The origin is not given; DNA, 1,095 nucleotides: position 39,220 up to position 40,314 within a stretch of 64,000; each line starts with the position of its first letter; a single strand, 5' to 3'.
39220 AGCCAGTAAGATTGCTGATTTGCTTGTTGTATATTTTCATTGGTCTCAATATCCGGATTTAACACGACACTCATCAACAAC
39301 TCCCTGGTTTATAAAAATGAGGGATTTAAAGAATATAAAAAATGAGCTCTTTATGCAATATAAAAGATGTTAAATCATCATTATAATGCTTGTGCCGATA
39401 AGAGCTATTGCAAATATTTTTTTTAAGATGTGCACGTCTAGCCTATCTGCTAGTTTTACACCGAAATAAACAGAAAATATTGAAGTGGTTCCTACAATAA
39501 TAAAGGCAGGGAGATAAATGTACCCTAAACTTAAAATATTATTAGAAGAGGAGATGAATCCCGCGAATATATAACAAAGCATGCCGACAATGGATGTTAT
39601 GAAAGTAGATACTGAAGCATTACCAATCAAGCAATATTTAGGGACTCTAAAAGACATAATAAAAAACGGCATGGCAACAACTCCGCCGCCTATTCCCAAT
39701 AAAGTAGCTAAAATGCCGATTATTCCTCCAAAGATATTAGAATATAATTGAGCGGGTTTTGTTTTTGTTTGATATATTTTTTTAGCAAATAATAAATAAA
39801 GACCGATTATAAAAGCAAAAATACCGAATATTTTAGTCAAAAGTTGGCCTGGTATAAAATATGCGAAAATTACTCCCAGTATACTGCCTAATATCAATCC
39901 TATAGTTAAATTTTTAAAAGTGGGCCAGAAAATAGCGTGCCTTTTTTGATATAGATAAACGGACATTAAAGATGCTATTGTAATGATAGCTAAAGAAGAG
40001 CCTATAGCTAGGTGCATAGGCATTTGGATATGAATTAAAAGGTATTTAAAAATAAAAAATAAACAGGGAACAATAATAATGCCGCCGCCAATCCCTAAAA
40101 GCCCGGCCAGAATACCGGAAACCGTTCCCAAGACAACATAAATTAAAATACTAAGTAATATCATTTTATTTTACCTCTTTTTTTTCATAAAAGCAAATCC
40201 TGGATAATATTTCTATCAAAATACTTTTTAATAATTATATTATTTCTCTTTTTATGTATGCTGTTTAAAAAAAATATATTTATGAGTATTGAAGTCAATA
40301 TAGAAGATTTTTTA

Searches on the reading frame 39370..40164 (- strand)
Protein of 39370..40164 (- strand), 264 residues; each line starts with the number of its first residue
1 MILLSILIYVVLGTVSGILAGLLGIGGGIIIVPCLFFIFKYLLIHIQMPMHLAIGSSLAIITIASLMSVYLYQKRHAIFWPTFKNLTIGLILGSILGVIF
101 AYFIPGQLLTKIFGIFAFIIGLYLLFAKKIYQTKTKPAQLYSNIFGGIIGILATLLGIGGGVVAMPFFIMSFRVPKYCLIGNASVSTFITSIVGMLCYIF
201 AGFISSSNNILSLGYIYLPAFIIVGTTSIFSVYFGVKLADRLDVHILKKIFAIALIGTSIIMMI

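Call 38: search_protein_families(library=pfam, proteins=[window:39370-40164:-], max_evalue=0.001)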
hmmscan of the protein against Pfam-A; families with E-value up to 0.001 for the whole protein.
window:39370-40164:- (264 aa): 1 family
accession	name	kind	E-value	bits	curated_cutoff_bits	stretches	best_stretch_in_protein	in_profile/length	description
PF01925.25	TauE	-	1.7e-44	152.7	32.6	1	10-261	2-236/237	Sulfite exporter TauE/SafE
